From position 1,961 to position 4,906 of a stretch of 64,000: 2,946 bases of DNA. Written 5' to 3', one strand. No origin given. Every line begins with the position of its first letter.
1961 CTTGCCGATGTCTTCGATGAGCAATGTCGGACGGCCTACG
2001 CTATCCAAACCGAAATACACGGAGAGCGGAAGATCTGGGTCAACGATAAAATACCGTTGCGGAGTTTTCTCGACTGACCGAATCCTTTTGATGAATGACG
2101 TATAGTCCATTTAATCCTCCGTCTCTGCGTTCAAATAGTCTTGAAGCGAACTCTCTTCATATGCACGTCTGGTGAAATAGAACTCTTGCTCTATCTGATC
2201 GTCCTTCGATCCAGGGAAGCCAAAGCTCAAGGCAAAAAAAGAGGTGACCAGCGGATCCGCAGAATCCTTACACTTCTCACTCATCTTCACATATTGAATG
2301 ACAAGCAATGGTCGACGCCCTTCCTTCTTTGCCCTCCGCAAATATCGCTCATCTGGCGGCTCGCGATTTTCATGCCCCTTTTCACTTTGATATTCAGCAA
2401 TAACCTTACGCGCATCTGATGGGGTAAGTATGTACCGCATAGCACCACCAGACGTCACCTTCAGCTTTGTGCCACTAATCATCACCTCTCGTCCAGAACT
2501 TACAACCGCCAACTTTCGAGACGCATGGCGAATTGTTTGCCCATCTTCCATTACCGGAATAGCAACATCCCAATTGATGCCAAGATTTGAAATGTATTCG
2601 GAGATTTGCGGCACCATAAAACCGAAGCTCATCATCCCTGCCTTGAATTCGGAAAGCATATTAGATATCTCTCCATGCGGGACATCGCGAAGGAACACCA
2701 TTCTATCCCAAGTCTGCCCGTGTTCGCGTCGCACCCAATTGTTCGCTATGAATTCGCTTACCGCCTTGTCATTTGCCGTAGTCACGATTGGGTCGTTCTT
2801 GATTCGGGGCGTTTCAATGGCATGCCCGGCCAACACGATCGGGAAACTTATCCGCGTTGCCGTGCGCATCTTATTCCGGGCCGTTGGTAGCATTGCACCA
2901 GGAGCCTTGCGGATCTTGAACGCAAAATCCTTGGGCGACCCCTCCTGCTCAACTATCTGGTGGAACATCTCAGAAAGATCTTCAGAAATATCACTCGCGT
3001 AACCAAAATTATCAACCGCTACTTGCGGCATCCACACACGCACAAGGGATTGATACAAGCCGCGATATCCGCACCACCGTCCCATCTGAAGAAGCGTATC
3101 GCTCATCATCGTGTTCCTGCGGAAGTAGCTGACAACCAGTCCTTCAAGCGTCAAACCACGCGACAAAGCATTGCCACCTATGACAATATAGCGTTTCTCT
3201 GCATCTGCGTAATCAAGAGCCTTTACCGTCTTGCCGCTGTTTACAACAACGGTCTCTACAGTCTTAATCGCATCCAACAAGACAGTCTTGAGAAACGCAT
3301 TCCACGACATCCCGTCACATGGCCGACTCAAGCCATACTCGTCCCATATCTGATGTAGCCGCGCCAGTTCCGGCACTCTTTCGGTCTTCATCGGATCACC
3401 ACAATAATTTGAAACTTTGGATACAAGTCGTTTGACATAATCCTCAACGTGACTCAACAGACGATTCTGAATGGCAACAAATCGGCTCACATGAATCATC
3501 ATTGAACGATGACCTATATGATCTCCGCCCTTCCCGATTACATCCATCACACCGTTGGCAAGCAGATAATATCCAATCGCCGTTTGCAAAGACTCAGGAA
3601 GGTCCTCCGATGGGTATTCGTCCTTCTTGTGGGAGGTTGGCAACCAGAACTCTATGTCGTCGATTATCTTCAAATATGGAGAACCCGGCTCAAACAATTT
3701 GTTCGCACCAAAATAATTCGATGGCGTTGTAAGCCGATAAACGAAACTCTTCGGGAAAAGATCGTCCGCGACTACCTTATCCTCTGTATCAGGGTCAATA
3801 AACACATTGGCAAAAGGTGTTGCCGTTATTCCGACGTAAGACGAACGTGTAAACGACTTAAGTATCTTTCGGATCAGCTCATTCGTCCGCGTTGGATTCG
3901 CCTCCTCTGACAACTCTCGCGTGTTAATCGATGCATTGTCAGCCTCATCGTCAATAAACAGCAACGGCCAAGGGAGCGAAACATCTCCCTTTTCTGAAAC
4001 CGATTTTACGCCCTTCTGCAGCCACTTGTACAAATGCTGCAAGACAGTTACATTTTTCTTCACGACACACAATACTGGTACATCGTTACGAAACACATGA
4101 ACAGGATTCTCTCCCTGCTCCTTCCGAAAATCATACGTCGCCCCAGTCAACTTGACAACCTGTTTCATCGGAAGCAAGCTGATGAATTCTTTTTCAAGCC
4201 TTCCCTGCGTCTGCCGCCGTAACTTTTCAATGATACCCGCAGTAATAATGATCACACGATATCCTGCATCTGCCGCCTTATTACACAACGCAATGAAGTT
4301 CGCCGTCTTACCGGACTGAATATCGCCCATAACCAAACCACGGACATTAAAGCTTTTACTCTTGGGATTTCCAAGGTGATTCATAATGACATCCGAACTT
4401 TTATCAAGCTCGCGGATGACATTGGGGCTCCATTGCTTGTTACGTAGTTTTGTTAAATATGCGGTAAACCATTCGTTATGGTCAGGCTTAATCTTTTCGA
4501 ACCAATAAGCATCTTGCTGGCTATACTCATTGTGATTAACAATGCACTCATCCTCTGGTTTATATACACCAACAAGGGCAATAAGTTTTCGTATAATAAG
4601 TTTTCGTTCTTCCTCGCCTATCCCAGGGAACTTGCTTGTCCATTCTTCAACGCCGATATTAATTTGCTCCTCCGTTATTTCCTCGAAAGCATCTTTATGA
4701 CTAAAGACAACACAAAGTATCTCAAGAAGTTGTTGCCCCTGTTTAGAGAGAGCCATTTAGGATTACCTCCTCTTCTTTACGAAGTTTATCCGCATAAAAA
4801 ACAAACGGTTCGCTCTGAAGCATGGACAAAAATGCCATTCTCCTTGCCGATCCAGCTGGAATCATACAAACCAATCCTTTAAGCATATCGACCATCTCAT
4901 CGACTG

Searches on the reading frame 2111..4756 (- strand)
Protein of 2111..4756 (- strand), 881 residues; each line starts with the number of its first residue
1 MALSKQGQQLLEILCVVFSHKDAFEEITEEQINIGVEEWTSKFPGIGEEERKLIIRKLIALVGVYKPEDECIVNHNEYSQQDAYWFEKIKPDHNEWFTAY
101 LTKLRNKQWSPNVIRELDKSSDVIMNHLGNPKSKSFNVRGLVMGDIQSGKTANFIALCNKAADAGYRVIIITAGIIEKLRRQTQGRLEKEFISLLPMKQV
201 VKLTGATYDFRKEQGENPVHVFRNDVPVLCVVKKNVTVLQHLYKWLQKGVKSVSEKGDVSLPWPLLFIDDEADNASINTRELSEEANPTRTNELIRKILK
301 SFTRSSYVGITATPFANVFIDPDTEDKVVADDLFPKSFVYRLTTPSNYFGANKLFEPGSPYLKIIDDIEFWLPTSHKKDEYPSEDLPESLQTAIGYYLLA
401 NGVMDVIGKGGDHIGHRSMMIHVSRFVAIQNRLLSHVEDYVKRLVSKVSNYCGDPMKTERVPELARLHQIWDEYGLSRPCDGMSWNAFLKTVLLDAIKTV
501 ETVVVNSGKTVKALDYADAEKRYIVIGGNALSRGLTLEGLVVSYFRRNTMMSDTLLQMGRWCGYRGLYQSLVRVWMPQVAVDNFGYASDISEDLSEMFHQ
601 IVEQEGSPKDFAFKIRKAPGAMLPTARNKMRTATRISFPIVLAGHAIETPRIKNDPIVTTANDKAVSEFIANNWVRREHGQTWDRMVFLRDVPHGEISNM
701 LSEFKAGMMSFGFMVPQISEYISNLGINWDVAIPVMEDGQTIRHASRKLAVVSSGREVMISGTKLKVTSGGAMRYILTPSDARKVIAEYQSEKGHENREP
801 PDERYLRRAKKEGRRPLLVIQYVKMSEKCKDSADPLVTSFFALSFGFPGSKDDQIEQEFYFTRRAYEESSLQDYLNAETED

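Call 6: search_protein_families(library=pfam, proteins=[window:2111-4756:-], max_evalue=0.01)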
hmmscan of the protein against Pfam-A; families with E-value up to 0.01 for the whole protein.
window:2111-4756:- (881 aa): 1 family
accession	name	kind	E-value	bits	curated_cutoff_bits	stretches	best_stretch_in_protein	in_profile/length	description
PF10593.14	Z1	-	8.2e-60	202.6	25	1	389-619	1-225/228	Z1 domain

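Call 7: search_protein_families(library=padloc, proteins=[window:2111-4756:-], max_evalue=0.01)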
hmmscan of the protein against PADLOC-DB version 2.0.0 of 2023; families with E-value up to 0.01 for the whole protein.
window:2111-4756:- (881 aa): 2 families
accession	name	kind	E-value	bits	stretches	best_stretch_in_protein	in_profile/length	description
PDLC02205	MzaC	-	4.2e-94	314.2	1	49-656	52-704/952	-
PDLC03202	Helicase_II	-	4.5e-36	122.4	1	98-582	5-427/621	Type II helicase domain protein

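Call 8: search_protein_families(library=ncbifam, proteins=[window:2111-4756:-], max_evalue=0.01)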
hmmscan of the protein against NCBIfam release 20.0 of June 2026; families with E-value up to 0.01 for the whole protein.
window:2111-4756:- (881 aa): 1 family
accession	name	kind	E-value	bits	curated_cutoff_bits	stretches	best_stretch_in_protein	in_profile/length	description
NF041933.1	MzaC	equivalog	4.5e-120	402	1500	1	48-724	46-774/806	MZA anti-phage system associated Z1 domain-containing protein MzaC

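Call 24: find_encoding_contigs(protein=window:2111-4756:-, flank=10000, max_places=6)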
Protein window:2111-4756:- (881 aa): no gene with exactly this product is on record in the collection.

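Call 25: find_homologous_proteins(query=window:2111-4756:-, max_evalue=1e-10)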
Query window:2111-4756:- (881 aa): 7921 proteins with E <= 1e-10 among 8000 candidates; the best 120 are listed.
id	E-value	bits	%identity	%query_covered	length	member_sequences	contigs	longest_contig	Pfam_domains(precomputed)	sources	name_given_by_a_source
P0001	0.0e+0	2027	100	100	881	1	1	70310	PF10593.15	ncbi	-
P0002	0.0e+0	1890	93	100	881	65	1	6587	PF10593.15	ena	-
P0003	0.0e+0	1763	86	100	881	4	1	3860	PF10593.15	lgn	-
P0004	0.0e+0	1662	82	100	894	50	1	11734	PF10593.15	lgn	-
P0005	0.0e+0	1546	77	100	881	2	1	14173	PF10593.15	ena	-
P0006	0.0e+0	1446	70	100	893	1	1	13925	PF10593.15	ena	-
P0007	0.0e+0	1444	71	100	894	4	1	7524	PF10593.15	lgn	-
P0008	0.0e+0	1389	69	100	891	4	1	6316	PF10593.15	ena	-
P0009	0.0e+0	1372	68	100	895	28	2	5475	PF10593.15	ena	-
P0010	0.0e+0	1355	67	100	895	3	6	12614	PF10593.15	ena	-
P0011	0.0e+0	1344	67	100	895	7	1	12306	PF10593.15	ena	-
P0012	0.0e+0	1336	66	100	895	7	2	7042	PF10593.15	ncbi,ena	-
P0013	0.0e+0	1335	66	100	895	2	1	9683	PF10593.15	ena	-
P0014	0.0e+0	1332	66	100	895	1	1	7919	PF10593.15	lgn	-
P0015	0.0e+0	1322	66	100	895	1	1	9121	PF10593.15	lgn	-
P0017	0.0e+0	1316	66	100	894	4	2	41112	PF10593.15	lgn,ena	-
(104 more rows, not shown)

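Call 26: find_encoding_contigs(protein=P0001, flank=10000, max_places=3)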
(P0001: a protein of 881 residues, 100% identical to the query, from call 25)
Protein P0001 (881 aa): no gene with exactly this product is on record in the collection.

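Call 27: find_encoding_contigs(protein=P0017, flank=10000, max_places=3)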
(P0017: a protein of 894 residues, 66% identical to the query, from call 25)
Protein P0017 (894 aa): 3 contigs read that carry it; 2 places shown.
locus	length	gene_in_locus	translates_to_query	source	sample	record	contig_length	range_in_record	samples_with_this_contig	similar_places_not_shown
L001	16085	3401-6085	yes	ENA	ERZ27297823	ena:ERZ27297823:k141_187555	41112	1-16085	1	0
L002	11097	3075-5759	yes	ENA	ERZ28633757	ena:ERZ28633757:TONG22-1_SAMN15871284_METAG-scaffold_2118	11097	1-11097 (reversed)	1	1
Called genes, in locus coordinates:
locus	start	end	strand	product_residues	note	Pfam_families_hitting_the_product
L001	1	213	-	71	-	?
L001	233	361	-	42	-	-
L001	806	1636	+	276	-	-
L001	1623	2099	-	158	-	-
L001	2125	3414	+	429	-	PF13589:HATPase_c_3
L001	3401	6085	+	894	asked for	PF10593:Z1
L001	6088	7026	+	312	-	PF14390:DUF4420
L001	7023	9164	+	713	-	PF22879:AIPR_N, PF10592:AIPR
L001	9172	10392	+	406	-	PF00145:DNA_methylase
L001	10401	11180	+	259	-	PF13391:HNH_2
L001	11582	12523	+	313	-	PF10543:ORF6N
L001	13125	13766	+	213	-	PF13310:Virulence_RhuM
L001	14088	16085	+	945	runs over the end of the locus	-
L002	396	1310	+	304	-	-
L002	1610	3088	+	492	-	PF02518:HATPase_c (weak), PF13589:HATPase_c_3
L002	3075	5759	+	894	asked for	PF10593:Z1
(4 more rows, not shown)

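Call 28: find_encoding_contigs(protein=P0005, flank=10000, max_places=2)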
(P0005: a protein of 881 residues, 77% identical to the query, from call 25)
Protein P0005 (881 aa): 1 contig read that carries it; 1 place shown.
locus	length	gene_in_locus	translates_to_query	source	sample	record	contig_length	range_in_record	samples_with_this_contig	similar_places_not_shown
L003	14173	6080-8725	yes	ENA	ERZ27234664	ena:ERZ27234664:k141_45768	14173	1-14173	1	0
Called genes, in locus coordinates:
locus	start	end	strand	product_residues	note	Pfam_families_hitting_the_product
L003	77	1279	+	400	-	PF00155:Aminotran_1_2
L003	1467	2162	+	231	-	-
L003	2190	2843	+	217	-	PF07589:PEP_exosort_dom (weak)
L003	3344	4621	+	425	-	PF00145:DNA_methylase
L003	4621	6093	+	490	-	PF13589:HATPase_c_3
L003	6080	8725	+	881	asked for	PF10593:Z1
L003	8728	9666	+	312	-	PF14390:DUF4420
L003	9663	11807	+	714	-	PF22879:AIPR_N, PF10592:AIPR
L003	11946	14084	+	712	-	PF09848:SLFN-g3_helicase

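Call 29: find_encoding_contigs(protein=P0004, flank=10000, max_places=2)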
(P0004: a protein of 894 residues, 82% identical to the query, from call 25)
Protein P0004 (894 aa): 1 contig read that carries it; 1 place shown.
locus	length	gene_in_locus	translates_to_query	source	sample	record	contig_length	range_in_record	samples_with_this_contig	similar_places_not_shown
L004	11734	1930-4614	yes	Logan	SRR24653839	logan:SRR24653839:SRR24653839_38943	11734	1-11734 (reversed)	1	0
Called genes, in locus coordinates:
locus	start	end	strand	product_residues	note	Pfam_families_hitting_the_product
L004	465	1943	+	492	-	PF02518:HATPase_c (weak), PF13589:HATPase_c_3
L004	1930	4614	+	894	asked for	PF10593:Z1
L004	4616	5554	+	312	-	PF14390:DUF4420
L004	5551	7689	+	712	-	PF22879:AIPR_N, PF10592:AIPR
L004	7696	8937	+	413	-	PF00145:DNA_methylase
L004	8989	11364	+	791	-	PF09848:SLFN-g3_helicase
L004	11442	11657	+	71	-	-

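Call 30: find_encoding_contigs(protein=P0002, flank=10000, max_places=2)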
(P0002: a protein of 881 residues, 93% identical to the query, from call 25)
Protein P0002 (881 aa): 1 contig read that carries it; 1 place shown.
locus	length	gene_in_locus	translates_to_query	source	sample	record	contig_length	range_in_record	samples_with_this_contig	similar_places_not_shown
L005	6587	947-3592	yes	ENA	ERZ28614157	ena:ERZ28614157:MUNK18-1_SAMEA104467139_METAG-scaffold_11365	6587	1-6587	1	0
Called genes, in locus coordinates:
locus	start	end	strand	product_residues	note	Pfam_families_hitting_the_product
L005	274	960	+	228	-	-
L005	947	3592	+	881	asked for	PF10593:Z1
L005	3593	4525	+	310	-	PF14390:DUF4420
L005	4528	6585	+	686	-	?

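Call 35: find_related_loci(query=A1, collection=genome_contigs, flank=10000)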
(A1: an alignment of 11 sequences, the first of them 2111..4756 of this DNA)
Query A1 (881 aa) in genome_contigs; peptide patterns used: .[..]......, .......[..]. (x = any residue, [..] = any of these).
599 stretches matched a pattern (row limit reached: there are more); 517 encode a relative of the query (tblastn E <= 1e-3); the best 80 are kept; 80 distinct loci.
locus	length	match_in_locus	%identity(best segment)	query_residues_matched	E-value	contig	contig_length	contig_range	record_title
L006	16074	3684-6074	37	85-850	2e-158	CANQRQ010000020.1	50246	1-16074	MAG: uncultured Oscillospiraceae bacterium isolate Lapin-022__bin48 genome assembly, contig: Lapin-022__NODE_628_length_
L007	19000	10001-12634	37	3-850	5e-155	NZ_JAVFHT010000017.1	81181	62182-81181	Paenibacillus glufosinatiresistens strain YX-27 XY-27WY_scaffold17, whole genome shotgun sequence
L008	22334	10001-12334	38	107-850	3e-153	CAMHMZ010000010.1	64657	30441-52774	MAG: uncultured Clostridia bacterium isolate SRR11784281_bin.87_metaWRAP_v1.3_MAG genome assembly, contig: ERZ12203356.3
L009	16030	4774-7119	37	97-848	3e-152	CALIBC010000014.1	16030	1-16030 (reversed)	MAG TPA_asm: uncultured Clostridia bacterium isolate ERR589641_bin.64_CONCOCT_v1.1_MAG genome assembly, contig: ERZ77306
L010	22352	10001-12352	36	97-850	4e-151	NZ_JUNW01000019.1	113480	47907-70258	Streptococcus oralis strain 918_SORA 83_113480_2170674, whole genome shotgun sequence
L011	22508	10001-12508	36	46-850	1e-150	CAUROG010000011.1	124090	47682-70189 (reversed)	MAG TPA_asm: uncultured Pelosinus sp. isolate ERR9968768_bin.30_MetaWRAP_v1.3_MAG genome assembly, contig: ERZ21616018.1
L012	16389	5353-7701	37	97-850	5e-150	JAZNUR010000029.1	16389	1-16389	MAG: Oscillospiraceae bacterium isolate T1900044796_TS20190262.MAGScoT_cleanbin_000018 SGB_2681_k141_2273060, whole geno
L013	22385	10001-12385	36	97-848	2e-149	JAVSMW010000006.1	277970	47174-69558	MAG: Thermincola sp. isolate NRBC_bin_10V2 Thermincola_NRBC_Contig_06, whole genome shotgun sequence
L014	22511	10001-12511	36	46-851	5e-149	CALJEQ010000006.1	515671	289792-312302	MAG: uncultured Alkaliphilus sp. isolate S1_Bin_METABAT__387_1 genome assembly, contig: c_000002035249, whole genome sho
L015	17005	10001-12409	36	96-851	3e-148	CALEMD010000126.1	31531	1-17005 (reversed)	MAG TPA_asm: uncultured Erysipelotrichaceae bacterium isolate SRR1562007_bin.138_CONCOCT_v1.1_MAG genome assembly, conti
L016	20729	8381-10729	36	107-851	4e-148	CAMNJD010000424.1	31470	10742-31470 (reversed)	MAG: uncultured Ruminococcus sp. isolate SRR873599_bin.12_metaWRAP_v1.3_MAG genome assembly, contig: ERZ1756080.1205190,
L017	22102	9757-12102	37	107-848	9e-148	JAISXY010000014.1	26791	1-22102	MAG: Campylobacteraceae bacterium isolate Nc350_bin201 k119_3813859, whole genome shotgun sequence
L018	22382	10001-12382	35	97-848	1e-144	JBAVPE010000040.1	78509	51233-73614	MAG: Anaerocolumna sp. isolate MFD02586_ilm_asm_bin5 k127_212725, whole genome shotgun sequence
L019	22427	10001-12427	36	85-854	8e-144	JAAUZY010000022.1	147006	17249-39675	MAG: Lachnospiraceae bacterium isolate Mgla_MAG_31-bin_12 c_000000031021, whole genome shotgun sequence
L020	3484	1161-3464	38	89-791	6e-149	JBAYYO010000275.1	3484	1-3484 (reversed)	MAG: Syntrophomonas sp. isolate SO_2017_CLC_29 scaffold_55934_c1_PH3_2017, whole genome shotgun sequence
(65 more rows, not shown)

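Call 39: search_solved_structures(query=window:2111-4756:-, max_evalue=0.01)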
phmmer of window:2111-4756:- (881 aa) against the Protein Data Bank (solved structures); distinct sequences matched with E-value up to 0.01: 0.

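Call 41: search_solved_structures(query=L003:9663-11807:+, max_evalue=0.1)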
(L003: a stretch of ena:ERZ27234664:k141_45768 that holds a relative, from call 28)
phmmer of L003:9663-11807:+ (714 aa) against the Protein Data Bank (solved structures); distinct sequences matched with E-value up to 0.1: 0.

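Call 62: search_protein_families(library=pfam, proteins=[L086:4334-5893:+], max_evalue=1)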
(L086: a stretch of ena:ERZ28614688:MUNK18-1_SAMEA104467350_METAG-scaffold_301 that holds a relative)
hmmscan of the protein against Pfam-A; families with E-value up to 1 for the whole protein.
L086:4334-5893:+ (519 aa): 1 family
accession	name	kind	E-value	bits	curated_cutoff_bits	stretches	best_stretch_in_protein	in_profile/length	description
PF09254.17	FokI_cleav_dom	-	8.6e-11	42.1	25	1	351-503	22-183/188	FokI, cleavage domain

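Call 85: search_protein_families(library=ncbifam, proteins=[L086:10936-13080:+], max_evalue=0.00001)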
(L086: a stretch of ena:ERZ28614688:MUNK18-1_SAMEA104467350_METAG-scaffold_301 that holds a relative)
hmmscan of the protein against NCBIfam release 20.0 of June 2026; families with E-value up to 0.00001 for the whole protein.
L086:10936-13080:+ (714 aa): 1 family
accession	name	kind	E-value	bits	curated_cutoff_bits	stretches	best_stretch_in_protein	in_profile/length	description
NF041935.1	MzaE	equivalog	1.8e-88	297.6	1050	1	31-606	28-582/593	MZA anti-phage system associated AIPR family protein MzaE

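Call 86: search_dna_similar(query=window:2111-4756:-, collection=phages, mode=protein, max_rows=12, max_evalue=1e-10)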
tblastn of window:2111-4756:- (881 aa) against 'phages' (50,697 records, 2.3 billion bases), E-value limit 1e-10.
Records with a match: 6; places in all: 6; records where one place covers at least 80% of the query: 2.
Best place of each record, by identity: <60% 6.
By first word of the organism name: Bacteriophage 6.
By host as written in the record: - 6.
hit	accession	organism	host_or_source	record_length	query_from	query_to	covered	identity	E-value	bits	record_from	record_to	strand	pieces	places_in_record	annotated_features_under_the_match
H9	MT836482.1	Bacteriophage sp.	human fecal samples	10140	1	851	97%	31.9%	2e-109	376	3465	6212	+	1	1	record has no annotation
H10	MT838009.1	Bacteriophage sp.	human fecal samples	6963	77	871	90%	29.8%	5e-89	316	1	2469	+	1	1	record has no annotation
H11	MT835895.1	Bacteriophage sp.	human fecal samples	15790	97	721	71%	33.0%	2e-74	272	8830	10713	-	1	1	record has no annotation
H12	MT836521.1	Bacteriophage sp.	human fecal samples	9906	79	633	63%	32.8%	7e-81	291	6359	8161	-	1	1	record has no annotation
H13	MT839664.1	Bacteriophage sp.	human fecal samples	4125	263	706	50%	33.9%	1e-57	221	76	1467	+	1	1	record has no annotation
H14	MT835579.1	Bacteriophage sp.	human fecal samples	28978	122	565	50%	28.5%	5e-19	99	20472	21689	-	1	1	record has no annotation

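Call 87: search_dna_similar(query=window:2111-4756:-, collection=plasmids, mode=protein, max_rows=15, max_evalue=1e-10)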
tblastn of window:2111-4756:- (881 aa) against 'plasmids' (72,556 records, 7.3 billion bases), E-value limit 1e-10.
Records with a match: 39; places in all: 39; records where one place covers at least 80% of the query: 12.
Best place of each record, by identity: <60% 39.
By first word of the organism name: Rhizobium 5; Agrobacterium 3; Streptomyces 3; Priestia 2; Azospirillum 2; Hymenobacter 2; Ensifer 2; Neisseria 2; Acetoanaerobium 1; Subdoligranulum 1; and 16 more.
By predicted mobility (MOB-suite, as given by PLSDB): non-mobilizable 28; mobilizable 7; conjugative 4.
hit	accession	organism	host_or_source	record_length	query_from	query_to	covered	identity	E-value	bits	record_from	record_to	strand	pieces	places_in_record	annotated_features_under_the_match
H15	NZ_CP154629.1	Acetoanaerobium noterae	cell culture,Sludge of a digestion ...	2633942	25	848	94%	36.4%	2e-147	489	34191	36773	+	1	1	none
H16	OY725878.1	Subdoligranulum variabile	-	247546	41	850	92%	35.7%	3e-149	494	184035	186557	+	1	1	record has no annotation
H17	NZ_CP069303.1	Shinella sp. PSBB067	monoisolate,Minnesota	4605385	43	881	95%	32.2%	2e-112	387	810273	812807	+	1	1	none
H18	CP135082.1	Agrobacterium pusense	Single cell,Heavy rainforest soil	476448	50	850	91%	30.7%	2e-95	337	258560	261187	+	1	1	record has no annotation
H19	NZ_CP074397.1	Agrobacterium salinitolerans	Cotton,tiaaue sample,root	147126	105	847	84%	32.5%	4e-95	336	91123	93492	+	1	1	Z1 domain-containing protein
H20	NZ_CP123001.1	Neorhizobium petrolearium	single cell,petroleum contaminated soil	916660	50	850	91%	30.1%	1e-94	334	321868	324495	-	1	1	Z1 domain-containing protein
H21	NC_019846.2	Sinorhizobium meliloti GR4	-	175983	84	856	88%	30.5%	8e-82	296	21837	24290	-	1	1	Z1 domain-containing protein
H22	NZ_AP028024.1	Helicobacter sp. NHP21005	Felis catus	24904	46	821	88%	30.4%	4e-78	285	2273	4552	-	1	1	Z1 domain-containing protein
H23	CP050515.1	Rhizobium leguminosarum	Trifolium repens,cell culture,root ...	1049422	71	855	89%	29.4%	4e-82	297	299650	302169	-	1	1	Z1 domain-containing protein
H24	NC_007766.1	Rhizobium etli CFN 42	-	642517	84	840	86%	30.3%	7e-80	291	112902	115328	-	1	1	Z1 domain-containing protein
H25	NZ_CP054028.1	Rhizobium hidalgonense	Pisum sativum l. (pea),Pure culture,Pea ...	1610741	84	822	84%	30.8%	3e-78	286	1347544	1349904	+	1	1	record has no annotation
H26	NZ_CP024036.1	Priestia aryabhattai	single cell,enriched culture of compost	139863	30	733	80%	31.1%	1e-72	269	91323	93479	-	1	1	Z1 domain-containing protein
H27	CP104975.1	Devosia sp. A8/3-2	Oxytropis tragacanthoides,cell ...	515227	96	664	60%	41.2%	3e-95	398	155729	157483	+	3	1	Z1 domain-containing protein (x2) | hypothetical protein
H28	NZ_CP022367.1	Azospirillum sp. TSH58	single cell,paddy soils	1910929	85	756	76%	31.4%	2e-76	280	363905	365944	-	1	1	record has no annotation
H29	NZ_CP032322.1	Azospirillum argentinense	soil sample,Agricultural field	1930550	50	781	83%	28.8%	2e-81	295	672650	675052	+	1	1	record has no annotation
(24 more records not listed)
